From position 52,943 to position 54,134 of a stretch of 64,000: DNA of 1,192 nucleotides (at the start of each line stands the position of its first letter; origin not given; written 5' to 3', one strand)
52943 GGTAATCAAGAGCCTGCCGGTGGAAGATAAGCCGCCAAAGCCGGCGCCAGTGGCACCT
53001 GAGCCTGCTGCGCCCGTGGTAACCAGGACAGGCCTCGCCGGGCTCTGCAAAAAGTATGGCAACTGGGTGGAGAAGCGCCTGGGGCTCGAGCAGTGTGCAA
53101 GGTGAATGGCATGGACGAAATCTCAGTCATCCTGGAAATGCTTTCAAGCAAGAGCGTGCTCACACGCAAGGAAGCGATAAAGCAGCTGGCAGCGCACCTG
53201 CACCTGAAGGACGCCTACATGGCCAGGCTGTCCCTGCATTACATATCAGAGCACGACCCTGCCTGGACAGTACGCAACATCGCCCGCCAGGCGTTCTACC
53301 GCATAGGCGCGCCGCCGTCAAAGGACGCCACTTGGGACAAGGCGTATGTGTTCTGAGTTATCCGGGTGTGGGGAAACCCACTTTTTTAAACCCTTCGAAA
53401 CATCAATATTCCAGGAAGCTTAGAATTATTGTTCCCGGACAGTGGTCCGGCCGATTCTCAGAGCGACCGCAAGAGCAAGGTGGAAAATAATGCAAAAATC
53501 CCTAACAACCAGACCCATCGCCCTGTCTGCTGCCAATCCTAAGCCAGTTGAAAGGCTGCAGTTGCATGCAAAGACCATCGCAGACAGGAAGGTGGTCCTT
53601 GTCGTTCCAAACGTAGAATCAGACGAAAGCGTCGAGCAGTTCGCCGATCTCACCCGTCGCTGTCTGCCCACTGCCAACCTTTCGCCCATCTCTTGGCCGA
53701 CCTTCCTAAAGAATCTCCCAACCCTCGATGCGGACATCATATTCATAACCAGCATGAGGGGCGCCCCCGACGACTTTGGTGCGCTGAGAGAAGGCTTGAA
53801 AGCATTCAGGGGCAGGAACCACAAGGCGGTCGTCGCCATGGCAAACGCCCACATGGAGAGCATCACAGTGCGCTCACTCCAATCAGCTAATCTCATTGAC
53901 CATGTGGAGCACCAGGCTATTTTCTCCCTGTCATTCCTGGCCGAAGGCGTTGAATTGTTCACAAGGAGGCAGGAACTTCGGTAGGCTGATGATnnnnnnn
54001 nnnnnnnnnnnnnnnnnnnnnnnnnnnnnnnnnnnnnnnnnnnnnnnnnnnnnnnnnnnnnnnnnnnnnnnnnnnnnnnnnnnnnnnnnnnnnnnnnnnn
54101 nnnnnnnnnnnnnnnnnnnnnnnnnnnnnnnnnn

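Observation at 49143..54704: Gene cluster: 1320-aa Ala-rich tandem-repeat cytoplasmic protein, coupled HEAT-like protein, then a pseudo-receiver and a receiver paralog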

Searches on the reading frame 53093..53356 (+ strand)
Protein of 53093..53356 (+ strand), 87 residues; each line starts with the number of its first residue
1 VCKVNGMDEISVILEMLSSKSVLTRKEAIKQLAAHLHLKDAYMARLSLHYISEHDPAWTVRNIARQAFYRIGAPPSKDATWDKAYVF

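Call 4: search_protein_families(library=pfam, proteins=[window:53093-53356:+], max_evalue=0.1)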
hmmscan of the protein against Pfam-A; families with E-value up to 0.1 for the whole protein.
window:53093-53356:+ (87 aa): 3 families
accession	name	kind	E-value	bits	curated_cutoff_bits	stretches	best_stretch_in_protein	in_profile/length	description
PF02985.28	HEAT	-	0.0046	17.5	23.5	0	11-33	3-25/31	HEAT repeat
PF13646.12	HEAT_2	-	0.036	14.8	27.7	1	11-76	2-63/88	HEAT repeats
PF00926.24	DHBP_synthase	-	0.052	13.5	26.4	0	1-43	143-185/191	3,4-dihydroxy-2-butanone 4-phosphate synthase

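Call 5: search_protein_families(library=ncbifam, proteins=[window:53093-53356:+], max_evalue=0.1)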
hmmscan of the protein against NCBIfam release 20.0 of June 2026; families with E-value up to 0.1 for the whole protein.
window:53093-53356:+ (87 aa): 1 family
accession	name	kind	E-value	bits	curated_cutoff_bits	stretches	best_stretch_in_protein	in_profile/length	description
NF006804.0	PRK09314.1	equivalog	0.0016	17.7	432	1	1-46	149-194/339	bifunctional 3,4-dihydroxy-2-butanone 4-phosphate synthase/GTP cyclohydrolase II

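Call 33: search_solved_structures(query=window:53111-53356:+, max_evalue=10, show_alignments=2)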
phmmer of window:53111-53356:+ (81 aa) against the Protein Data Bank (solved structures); distinct sequences matched with E-value up to 10: 2.
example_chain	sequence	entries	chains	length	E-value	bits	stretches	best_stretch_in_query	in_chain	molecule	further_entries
1o7s_A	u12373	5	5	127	0.75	13.6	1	45-74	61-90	SIALIC ACID BINDING IG-LIKE LECTIN 7 | Sialic acid-binding Ig-like lectin 7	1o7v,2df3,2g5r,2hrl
1nko_A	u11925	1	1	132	0.78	13.6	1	45-74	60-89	Sialic acid binding Ig-like lectin 7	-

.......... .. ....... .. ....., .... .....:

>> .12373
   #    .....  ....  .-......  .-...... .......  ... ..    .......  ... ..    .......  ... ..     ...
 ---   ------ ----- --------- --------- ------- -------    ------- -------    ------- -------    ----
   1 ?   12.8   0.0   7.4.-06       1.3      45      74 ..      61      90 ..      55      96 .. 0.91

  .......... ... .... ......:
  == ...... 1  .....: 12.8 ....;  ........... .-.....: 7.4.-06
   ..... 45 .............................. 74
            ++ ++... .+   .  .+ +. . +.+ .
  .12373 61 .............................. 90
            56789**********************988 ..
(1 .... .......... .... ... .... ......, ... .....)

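Call 57: find_related_loci(query=A4, collection=genome_contigs, flank=10000)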
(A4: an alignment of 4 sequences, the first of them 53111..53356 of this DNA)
Query A4 (81 aa) in genome_contigs; peptide patterns used: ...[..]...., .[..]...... (x = any residue, [..] = any of these).
27 stretches matched a pattern; 12 encode a relative of the query (tblastn E <= 1e-3); 12 distinct loci.
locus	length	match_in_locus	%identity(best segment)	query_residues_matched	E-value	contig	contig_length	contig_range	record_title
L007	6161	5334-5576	85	1-81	1e-46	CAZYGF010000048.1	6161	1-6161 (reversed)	MAG TPA_asm: Candidatus Micrarchaeota archaeon isolate binchicken_co91_498 genome assembly, contig: NODE_18491_length_61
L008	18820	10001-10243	86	1-81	1e-44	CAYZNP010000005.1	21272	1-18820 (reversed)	MAG TPA_asm: Candidatus Micrarchaeota archaeon isolate binchicken_co33_526 genome assembly, contig: NODE_2526_length_212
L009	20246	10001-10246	66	1-81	4e-34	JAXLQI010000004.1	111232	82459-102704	MAG: Candidatus Micrarchaeia archaeon isolate STL-MIC1 C1.33.fa-4, whole genome shotgun sequence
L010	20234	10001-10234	68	3-81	8e-34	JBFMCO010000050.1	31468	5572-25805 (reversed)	MAG: Candidatus Micrarchaeota archaeon isolate MAG195 MAG195_50, whole genome shotgun sequence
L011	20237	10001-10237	66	1-80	2e-33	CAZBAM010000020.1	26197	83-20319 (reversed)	MAG TPA_asm: Candidatus Micrarchaeota archaeon isolate binchicken_co33_206 genome assembly, contig: NODE_1754_length_261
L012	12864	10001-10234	63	1-81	4e-31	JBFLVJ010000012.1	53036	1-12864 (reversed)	MAG: Candidatus Micrarchaeota archaeon isolate MAG003 MAG003_12, whole genome shotgun sequence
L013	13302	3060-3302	58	1-81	5e-31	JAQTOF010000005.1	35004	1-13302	MAG: Candidatus ainarchaeum sp. isolate STA_81 NODE_2358_length_35004_cov_3.218396_Sandtown_A, whole genome shotgun sequ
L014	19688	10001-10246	60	1-81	5e-31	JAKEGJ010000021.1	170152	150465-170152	MAG: Candidatus Micrarchaeota archaeon isolate PMV_4.13 PMV_4.13.k101_3059297, whole genome shotgun sequence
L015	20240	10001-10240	57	1-81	2e-30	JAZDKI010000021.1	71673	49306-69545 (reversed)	MAG: Candidatus Micrarchaeota archaeon isolate MEGAHIT-group-0.526 k141_11071603, whole genome shotgun sequence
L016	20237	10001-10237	60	2-81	7e-29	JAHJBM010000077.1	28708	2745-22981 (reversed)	MAG: Candidatus Micrarchaeota archaeon isolate Modern_marine.mb.254 Modern_marine.mb.254_k141_2075479, whole genome shot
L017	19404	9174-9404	58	2-81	1e-28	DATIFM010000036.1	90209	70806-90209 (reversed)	MAG TPA_asm: Candidatus Bilamarchaeum sp. isolate SMAG_U16395 k141_565332, whole genome shotgun sequence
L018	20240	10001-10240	51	2-81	8e-28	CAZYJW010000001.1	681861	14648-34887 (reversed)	MAG TPA_asm: Candidatus Micrarchaeota archaeon isolate binchicken_co27_231 genome assembly, contig: NODE_5_length_681861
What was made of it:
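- Taxonomy: all 12 GTDB genomes with the 81-aa gene are labelled Micrarchaeota, Micrarchaeia, Bilamarchaeum or 'ainarchaeum' (call 57).
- Tried and rejected: The scan with the 81-aa alignment worked (call 57).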

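Call 84: search_protein_families(library=padloc, proteins=[window:53111-53356:+], max_evalue=0.01)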
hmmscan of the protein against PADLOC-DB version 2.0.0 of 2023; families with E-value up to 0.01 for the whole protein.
window:53111-53356:+ (81 aa): 0 families

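Call 85: search_protein_families(library=phrogs, proteins=[window:53111-53356:+], max_evalue=0.01)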
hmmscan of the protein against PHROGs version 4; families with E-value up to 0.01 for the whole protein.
window:53111-53356:+ (81 aa): 0 families

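Call 103: search_protein_families(library=pfam, alignment_id=A7, max_evalue=0.1)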
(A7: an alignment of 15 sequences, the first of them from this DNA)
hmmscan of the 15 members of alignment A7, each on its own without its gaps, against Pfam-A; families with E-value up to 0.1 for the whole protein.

A. member 1, seq(81 aa): 3 families
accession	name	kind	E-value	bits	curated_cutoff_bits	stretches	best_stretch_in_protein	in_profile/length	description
PF02985.28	HEAT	-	0.0036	17.9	23.5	0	5-27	3-25/31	HEAT repeat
PF13646.12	HEAT_2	-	0.031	15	27.7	1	5-70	2-63/88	HEAT repeats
PF23096.1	HEAT_PSME4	-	0.098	12.2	20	1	4-40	3-39/284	Proteasome activator complex subunit 4-like, HEAT repeat-like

B. families by the number of members that match (of 15 scanned): 9 families
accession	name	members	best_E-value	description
PF11640.13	TAN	6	0.0055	Telomere-length maintenance and DNA damage repair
PF13646.12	HEAT_2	4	0.021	HEAT repeats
PF02985.28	HEAT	3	0.00035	HEAT repeat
PF21928.1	XLF_CC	2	0.0051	XLF protein coiled-coil region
PF02159.20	Oest_recep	2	0.014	Oestrogen receptor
PF16953.11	PRORP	1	0.018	Protein-only RNase P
PF12717.13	Cnd1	1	0.034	non-SMC mitotic condensation complex subunit 1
PF17237.7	Emr1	1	0.07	ERMES regulator 1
PF23096.1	HEAT_PSME4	1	0.098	Proteasome activator complex subunit 4-like, HEAT repeat-like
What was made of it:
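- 53111..53356 (+): Gene for the conserved 81-aa protein (MDD5339743.1) with a HEAT-like helical-hairpin sequence pattern. Invariant core: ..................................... Pfam gives only sub-threshold HEAT and HEAT_2 matches (calls 4, 103).
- The 81-aa protein does not reach any HEAT threshold and has no HEAT_PBS hit (call 103).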

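Call 104: search_solved_structures(query=A7, max_evalue=10)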
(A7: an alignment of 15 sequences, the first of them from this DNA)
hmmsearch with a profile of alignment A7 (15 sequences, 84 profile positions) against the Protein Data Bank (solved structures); distinct sequences matched with E-value up to 10: 2.
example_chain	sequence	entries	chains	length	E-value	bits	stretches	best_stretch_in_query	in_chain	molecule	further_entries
9e5c_2u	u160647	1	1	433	1.4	12.3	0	16-42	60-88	RSP8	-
6yw5_DD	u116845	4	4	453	3.6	11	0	2-49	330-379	Mito ribosomal protein S4 | S4 RNA-binding domain-containing protein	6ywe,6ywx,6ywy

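Call 108: find_related_loci(query=A7, collection=metagenome_contigs, flank=8000)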
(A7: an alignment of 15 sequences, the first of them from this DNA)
Query A7 (81 aa) in metagenome_contigs; peptide patterns used: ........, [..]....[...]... (x = any residue, [..] = any of these).
45 stretches matched a pattern; 17 encode a relative of the query (tblastn E <= 1e-3); 17 distinct loci.
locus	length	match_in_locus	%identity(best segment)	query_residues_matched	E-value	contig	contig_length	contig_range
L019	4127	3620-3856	76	3-81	4e-40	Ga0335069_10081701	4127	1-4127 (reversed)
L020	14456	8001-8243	67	1-81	4e-36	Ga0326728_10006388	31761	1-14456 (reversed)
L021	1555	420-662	60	1-81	5e-34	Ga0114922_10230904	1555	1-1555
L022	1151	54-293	63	2-81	2e-32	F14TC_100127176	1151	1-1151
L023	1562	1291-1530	60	2-81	1e-31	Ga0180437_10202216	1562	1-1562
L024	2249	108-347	59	2-81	1e-31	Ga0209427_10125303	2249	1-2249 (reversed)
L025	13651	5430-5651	68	8-81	3e-31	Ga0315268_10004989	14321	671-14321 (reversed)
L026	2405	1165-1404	58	1-81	2e-30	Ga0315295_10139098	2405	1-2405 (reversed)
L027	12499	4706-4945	63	2-81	3e-30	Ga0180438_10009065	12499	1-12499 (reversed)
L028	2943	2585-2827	62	1-81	5e-30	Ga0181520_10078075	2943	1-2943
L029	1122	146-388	61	1-81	1e-30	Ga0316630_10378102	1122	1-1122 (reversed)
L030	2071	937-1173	60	1-81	1e-29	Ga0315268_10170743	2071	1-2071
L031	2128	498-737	58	2-81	2e-29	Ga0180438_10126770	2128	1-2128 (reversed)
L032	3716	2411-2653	56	1-81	6e-29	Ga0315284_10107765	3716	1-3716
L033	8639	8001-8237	60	2-81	3e-29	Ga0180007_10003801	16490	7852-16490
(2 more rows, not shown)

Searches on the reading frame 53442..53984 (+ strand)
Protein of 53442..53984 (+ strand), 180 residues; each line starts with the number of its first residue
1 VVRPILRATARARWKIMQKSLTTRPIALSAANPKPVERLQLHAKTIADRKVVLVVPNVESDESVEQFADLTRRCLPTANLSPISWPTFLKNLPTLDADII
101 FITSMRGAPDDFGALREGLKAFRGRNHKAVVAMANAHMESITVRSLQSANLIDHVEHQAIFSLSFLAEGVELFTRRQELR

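Call 4: search_protein_families(library=pfam, proteins=[window:53442-53984:+], max_evalue=0.1)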
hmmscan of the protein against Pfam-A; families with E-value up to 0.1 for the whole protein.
window:53442-53984:+ (180 aa): 0 families
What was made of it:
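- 53490..53984 (+): Gene for a 164-aa pseudo-receiver-like protein (MDD5339744.1). The acceptor position is Thr (IIFITS). There is no Pfam hit (call 4).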

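Call 5: search_protein_families(library=ncbifam, proteins=[window:53442-53984:+], max_evalue=0.1)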
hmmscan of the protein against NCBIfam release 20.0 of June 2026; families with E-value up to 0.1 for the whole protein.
window:53442-53984:+ (180 aa): 0 families

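Call 84: search_protein_families(library=padloc, proteins=[window:53490-53984:+], max_evalue=0.01)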
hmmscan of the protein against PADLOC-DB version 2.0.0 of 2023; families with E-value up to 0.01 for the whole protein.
window:53490-53984:+ (164 aa): 0 families

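Call 85: search_protein_families(library=phrogs, proteins=[window:53490-53984:+], max_evalue=0.01)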
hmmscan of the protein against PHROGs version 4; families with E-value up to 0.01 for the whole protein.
window:53490-53984:+ (164 aa): 0 families
